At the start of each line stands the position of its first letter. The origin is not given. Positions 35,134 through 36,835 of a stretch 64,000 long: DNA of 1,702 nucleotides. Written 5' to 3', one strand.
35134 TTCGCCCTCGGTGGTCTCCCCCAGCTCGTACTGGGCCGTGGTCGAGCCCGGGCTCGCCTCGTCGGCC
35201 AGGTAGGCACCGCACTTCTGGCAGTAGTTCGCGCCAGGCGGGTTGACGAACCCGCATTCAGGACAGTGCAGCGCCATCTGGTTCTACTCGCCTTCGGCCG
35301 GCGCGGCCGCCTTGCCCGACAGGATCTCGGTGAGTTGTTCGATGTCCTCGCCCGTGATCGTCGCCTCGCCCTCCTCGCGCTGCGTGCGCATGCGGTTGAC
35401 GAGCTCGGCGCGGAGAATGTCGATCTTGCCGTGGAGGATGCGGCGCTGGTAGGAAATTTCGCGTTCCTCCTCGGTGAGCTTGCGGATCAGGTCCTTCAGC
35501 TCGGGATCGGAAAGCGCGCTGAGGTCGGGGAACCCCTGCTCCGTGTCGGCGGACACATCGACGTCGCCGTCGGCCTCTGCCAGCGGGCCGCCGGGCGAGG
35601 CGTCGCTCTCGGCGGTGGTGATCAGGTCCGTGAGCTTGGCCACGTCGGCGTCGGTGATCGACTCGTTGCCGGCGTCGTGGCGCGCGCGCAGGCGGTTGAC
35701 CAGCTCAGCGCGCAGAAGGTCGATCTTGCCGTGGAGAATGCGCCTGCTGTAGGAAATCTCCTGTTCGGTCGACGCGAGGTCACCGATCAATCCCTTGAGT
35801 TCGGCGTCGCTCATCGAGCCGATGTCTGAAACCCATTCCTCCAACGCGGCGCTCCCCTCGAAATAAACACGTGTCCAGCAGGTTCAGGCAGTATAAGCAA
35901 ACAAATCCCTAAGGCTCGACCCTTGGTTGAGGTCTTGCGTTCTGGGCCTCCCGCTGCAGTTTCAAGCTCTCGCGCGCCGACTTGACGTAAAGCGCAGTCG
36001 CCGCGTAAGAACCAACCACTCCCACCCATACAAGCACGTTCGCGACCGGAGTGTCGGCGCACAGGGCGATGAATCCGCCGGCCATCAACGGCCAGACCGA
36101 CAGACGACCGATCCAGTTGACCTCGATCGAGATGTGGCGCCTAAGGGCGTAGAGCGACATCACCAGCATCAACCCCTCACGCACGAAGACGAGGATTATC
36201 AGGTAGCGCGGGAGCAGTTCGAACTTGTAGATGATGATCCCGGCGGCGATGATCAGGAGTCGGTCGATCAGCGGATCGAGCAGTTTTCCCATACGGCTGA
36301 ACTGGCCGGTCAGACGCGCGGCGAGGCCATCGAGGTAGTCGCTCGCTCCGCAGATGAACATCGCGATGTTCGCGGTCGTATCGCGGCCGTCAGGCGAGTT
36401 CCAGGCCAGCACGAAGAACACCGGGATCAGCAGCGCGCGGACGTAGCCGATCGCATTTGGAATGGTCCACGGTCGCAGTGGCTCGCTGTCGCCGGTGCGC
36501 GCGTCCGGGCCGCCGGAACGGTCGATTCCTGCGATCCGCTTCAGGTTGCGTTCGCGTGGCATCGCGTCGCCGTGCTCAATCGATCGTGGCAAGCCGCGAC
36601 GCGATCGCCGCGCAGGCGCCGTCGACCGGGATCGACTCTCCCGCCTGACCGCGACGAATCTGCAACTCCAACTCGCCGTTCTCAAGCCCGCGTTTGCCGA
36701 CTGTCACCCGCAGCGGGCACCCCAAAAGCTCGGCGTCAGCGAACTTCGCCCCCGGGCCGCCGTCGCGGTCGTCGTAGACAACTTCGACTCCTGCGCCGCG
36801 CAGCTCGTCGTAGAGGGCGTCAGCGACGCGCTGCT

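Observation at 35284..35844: Tandemly duplicated RsiG-like protein with two E-x3-S-x2-R-x3-H-x3-D motifs (c-di-GMP anti-sigma signature with Q replaced by H)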

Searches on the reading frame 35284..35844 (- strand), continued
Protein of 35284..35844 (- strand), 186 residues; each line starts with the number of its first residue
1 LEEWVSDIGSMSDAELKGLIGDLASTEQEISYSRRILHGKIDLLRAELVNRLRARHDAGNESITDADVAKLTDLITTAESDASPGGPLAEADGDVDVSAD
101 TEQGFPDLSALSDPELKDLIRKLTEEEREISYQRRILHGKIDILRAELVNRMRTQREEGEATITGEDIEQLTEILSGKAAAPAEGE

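Call 34: fold_search(model_id=the predicted structure, library=pdb)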
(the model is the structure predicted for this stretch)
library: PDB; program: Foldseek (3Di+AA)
matches with E <= 10: 230; with E <= 0.001: 0
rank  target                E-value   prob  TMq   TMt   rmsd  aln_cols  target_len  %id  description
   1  6pfv_B                4.3e-03  1.00  0.43  0.49   9.7       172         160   28  Structure of S. venezuelae RisG-WhiG-c-di-GMP complex: orthorhombic crystal form (released 2019-11-13)
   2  6pfv_E                5.1e-03  1.00  0.42  0.48   9.7       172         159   28  Structure of S. venezuelae RisG-WhiG-c-di-GMP complex: orthorhombic crystal form (released 2019-11-13)
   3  6pfv_T                1.1e-02  1.00  0.44  0.49   9.4       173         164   27  Structure of S. venezuelae RisG-WhiG-c-di-GMP complex: orthorhombic crystal form (released 2019-11-13)
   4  6pfj_T                2.5e-02  1.00  0.42  0.51  10.0       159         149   29  Structure of S. venezuelae RsiG-WhiG-(ci-di-GMP) complex, P64 crystal form (released 2019-11-13)
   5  4cgk_B                3.2e-01  0.18  0.25  0.15  22.1       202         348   16  Crystal structure of the essential protein PcsB from Streptococcus pneumoniae (released 2014-05-21)
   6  6g6w_B                5.2e-01  0.25  0.25  0.30  14.6       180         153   16  HUMAN PI3KDELTA IN COMPLEX WITH LIGAND LASW1976 (released 2018-11-07)
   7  9gcf_B                5.8e-01  0.51  0.38  0.42  13.5       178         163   12  HUMAN PI3KDELTA IN COMPLEX WITH ISOCUMARIN INHIBITOR CHF-6523 (released 2024-12-18)
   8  6pyu_B                6.1e-01  0.23  0.25  0.29  13.4       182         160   16  Human PI3Kdelta in complex with Compound 4-2 ((3S)-1'-(cyclopropanecarbonyl)-5-(quinoxalin-6-yl)spiro[indole-3,2'-pyrr (released 2019-08-28)
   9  6ocu_B                6.1e-01  0.21  0.25  0.28  13.6       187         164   16  HUMAN PI3KDELTA IN COMPLEX WITH COMPOUND 29 (released 2019-12-11)
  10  4cgk_A                6.4e-01  0.13  0.25  0.15  23.0       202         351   16  Crystal structure of the essential protein PcsB from Streptococcus pneumoniae (released 2014-05-21)
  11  8bcy_B                7.6e-01  0.20  0.25  0.28  13.6       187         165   16  HUMAN PI3KDELTA IN COMPLEX WITH COMPOUND 13 (released 2023-05-10)
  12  9gdi_B                8.0e-01  0.18  0.25  0.29  14.9       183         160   15  HUMAN PI3KDELTA IN COMPLEX WITH ISOCUMARIN INHIBITOR 10 (released 2024-12-18)
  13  6pyr_B                8.0e-01  0.18  0.25  0.28  13.6       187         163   16  Human PI3Kdelta in complex with Compound 2-10 ((3S)-3-benzyl-3-methyl-5-[5-(2-methylpyrimidin-5-yl)pyrazolo[1,5-a]pyri (released 2019-08-28)
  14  8s3r_B                8.0e-01  0.15  0.24  0.27  14.8       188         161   15  HUMAN PI3KDELTA IN COMPLEX WITH PYRIDAZINONE INHIBITOR 7 (released 2024-07-03)
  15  6z0c_A                1.2e+00  0.10  0.24  0.23  25.1       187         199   12  Structure of in silico modelled artificial Maquette-3 protein (released 2021-03-17)
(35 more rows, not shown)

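Call 47: find_encoding_contigs(protein=P0067, flank=8000, max_places=2)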
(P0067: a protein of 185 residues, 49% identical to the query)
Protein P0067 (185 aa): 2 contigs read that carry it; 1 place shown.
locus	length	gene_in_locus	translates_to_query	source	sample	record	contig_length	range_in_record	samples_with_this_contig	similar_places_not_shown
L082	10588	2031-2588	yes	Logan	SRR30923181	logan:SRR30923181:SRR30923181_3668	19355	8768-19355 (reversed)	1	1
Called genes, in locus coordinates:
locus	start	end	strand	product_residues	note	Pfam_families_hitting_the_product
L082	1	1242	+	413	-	?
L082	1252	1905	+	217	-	PF01066:CDP-OH_P_transf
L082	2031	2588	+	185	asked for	PF22802:RsiG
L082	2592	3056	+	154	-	PF16697:Yop-YscD_cpl, PF00498:FHA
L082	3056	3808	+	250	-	PF00376:MerR, PF13411:MerR_1, PF13591:MerR_2 (faint), PF28507:Rv1828_C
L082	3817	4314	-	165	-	-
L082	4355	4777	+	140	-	PF03061:4HBT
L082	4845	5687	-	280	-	-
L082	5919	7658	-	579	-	PF00795:CN_hydrolase, PF02540:NAD_synthase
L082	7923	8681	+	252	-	PF03330:DPBB_1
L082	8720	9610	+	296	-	PF13622:4HBT_3, PF20789:4HBT_3C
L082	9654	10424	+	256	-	PF00702:Hydrolase, PF13419:HAD_2 (weak)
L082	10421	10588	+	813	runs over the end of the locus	PF03636:Glyco_hydro_65N, PF03632:Glyco_hydro_65m, PF03633:Glyco_hydro_65C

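Call 60: search_protein_representatives(protein=window:35287-35844:-)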
Query: 186 residues. Proteins with E-value up to 0.001 (for the whole library): 973; up to 1e-10: 295; up to 1e-30: 3. The best 150 are listed.
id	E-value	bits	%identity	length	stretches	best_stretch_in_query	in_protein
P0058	2.8e-70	252.0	73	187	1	1-185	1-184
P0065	1.0e-46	175.3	76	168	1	51-176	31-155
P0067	6.7e-44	166.1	49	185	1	1-185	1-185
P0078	2.9e-29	118.5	53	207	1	57-184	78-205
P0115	4.1e-28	114.8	67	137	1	102-186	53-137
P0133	6.5e-28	114.1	71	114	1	104-184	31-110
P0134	8.5e-28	113.8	71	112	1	104-183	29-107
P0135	1.4e-27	113.0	68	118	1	101-181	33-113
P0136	1.5e-27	112.9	67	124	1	94-184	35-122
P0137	1.7e-27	112.8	68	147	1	103-184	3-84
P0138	1.9e-27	112.6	65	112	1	96-183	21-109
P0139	4.3e-27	111.5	71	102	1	102-179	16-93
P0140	1.9e-26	109.4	71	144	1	104-182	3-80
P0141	2.0e-26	109.3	68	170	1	103-182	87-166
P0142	4.4e-26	108.2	66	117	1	103-184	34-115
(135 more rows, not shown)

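Call 69: find_encoding_contigs(protein=P0064, flank=5000, max_places=2)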
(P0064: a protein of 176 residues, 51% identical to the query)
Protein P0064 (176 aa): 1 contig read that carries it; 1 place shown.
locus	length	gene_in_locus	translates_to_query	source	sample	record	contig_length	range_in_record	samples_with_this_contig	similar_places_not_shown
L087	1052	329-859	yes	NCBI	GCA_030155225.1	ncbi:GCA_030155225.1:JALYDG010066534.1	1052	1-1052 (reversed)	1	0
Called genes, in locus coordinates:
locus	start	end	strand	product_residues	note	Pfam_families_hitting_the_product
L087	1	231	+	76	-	?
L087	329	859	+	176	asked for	PF22802:RsiG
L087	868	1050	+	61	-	?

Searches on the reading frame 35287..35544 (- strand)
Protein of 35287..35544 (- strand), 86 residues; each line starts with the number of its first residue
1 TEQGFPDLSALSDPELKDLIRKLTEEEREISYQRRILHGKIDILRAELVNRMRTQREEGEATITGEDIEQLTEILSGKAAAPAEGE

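Call 20: find_related_loci(query=A1, collection=genome_contigs, flank=8000)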
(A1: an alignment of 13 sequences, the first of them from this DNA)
Query A1 (86 aa) in genome_contigs; peptide patterns used: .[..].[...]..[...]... (x = any residue, [..] = any of these).
599 stretches matched a pattern (row limit reached: there are more); 595 encode a relative of the query (tblastn E <= 1e-3); the best 80 are kept; 80 distinct loci.
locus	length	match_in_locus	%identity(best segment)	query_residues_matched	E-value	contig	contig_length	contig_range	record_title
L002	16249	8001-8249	83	5-86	3e-40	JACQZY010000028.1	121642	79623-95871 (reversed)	MAG: Actinomycetota bacterium isolate NC_groundwater_1579_Pr3_B-0.1um_64_21 SR-2_scaffold_141_4173115, whole genome shot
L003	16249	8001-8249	80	5-86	1e-38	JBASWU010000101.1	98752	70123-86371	MAG: Solirubrobacterales bacterium isolate MFD03231_ilm_asm_bin24 k127_65426, whole genome shotgun sequence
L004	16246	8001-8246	72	5-86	7e-36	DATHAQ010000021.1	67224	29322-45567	MAG TPA_asm: Thermoleophilaceae bacterium isolate SMAG_U10694 k141_1175644, whole genome shotgun sequence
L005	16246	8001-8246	71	5-86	2e-35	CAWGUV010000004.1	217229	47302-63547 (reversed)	MAG: uncultured Thermoleophilaceae bacterium isolate MFD04212.bin.2.161 genome assembly, contig: contig_15902, whole gen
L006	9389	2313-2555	73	2-82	3e-35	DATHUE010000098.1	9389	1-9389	MAG TPA_asm: Solirubrobacterales bacterium isolate SMAG_U16098 k141_663321, whole genome shotgun sequence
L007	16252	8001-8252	70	2-85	4e-35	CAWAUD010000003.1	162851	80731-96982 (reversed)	MAG: uncultured Solirubrobacterales bacterium isolate MFD02159.bin.3.13 genome assembly, contig: contig_17554, whole gen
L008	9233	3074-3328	69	2-86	4e-35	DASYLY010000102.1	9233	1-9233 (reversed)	MAG TPA_asm: Solirubrobacterales bacterium isolate SMAG_U4361 k141_2621201, whole genome shotgun sequence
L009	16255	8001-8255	71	2-86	3e-35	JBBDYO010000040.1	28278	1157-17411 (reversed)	MAG: Solirubrobacterales bacterium isolate LejiaD_68_19 Lejia_D_2716_length_28278_cov_11, whole genome shotgun sequence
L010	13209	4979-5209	75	5-81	3e-35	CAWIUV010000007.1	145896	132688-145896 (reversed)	MAG: uncultured Thermoleophilaceae bacterium isolate MFD02840.bin.2.102 genome assembly, contig: contig_2278, whole geno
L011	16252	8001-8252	69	2-85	9e-35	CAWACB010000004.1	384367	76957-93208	MAG: uncultured Solirubrobacterales bacterium isolate MFD00962.bin.2.198 genome assembly, contig: contig_28134, whole ge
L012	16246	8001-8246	71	2-83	5e-35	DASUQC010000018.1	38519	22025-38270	MAG TPA_asm: Solirubrobacterales bacterium isolate SMAG_U1671 k141_872751, whole genome shotgun sequence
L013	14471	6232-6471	71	5-84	1e-34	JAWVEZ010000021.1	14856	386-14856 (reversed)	MAG: Solirubrobacterales bacterium isolate BP_441 scaffold_5309338, whole genome shotgun sequence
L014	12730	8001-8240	68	5-84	1e-34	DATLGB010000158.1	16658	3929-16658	MAG TPA_asm: Solirubrobacteraceae bacterium isolate SMAG_U13603 k141_137263, whole genome shotgun sequence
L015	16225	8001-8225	75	5-79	7e-35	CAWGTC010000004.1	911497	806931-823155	MAG: uncultured Thermoleophilaceae bacterium isolate MFD04212.bin.2.29 genome assembly, contig: contig_5412, whole genom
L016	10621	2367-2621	68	2-86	6e-35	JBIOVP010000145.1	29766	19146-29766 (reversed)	MAG: Solirubrobacterales bacterium isolate MAG105 k127_499919, whole genome shotgun sequence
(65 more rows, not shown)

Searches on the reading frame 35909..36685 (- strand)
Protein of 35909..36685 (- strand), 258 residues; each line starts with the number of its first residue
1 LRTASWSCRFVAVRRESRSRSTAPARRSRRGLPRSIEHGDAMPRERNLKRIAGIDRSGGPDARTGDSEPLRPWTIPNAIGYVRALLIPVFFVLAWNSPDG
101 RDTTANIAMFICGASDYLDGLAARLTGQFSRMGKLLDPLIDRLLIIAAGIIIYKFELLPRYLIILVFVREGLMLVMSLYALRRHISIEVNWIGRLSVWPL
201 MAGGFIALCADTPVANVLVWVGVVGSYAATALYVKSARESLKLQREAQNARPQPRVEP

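Call 3: search_protein_families(library=pfam, proteins=[window:35909-36685:-], max_evalue=1)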
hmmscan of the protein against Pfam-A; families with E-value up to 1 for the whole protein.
window:35909-36685:- (258 aa): 1 family
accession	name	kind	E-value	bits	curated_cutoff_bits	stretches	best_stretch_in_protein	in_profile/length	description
PF01066.26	CDP-OH_P_transf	-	6.3e-29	101.8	22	1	73-225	1-149/152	CDP-alcohol phosphatidyltransferase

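Call 4: search_protein_families(library=ncbifam, proteins=[window:35909-36685:-], max_evalue=1)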
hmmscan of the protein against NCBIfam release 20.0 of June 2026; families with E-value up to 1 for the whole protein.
window:35909-36685:- (258 aa): 8 families
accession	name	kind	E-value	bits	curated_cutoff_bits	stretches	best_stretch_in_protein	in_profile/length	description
NF053678.1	ClpnSynClsA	equivalog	1.9e-24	86.9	240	1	73-233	3-164/180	cardiolipin synthase ClsA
TIGR00560.1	pgsA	equivalog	2.9e-21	76.8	109.1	1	74-238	2-170/183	CDP-diacylglycerol--glycerol-3-phosphate 3-phosphatidyltransferase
NF040950.1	archin_ph_syn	equivalog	3.3e-09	36.9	180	1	79-166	32-116/191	archaetidylinositol phosphate synthase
NF008090.0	PRK10832.1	equivalog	5.1e-09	36.5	304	1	74-236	4-167/182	CDP-diacylglycerol--glycerol-3-phosphate 3-phosphatidyltransferase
NF045883.1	PIPSynth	equivalog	1.6e-05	24.6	170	1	98-156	45-105/197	phosphatidylinositol phosphate synthase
TIGR00473.1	pssA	equivalog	1.9e-05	24.8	107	1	104-156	22-75/153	CDP-diacylglycerol--serine O-phosphatidyltransferase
NF052561.1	PIPSynBT1523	equivalog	0.018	14.7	350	1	106-167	64-125/232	hypothetical protein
NF005582.0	PRK07279.1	equivalog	0.24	9.3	1279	1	104-154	563-611/1033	DNA polymerase III subunit alpha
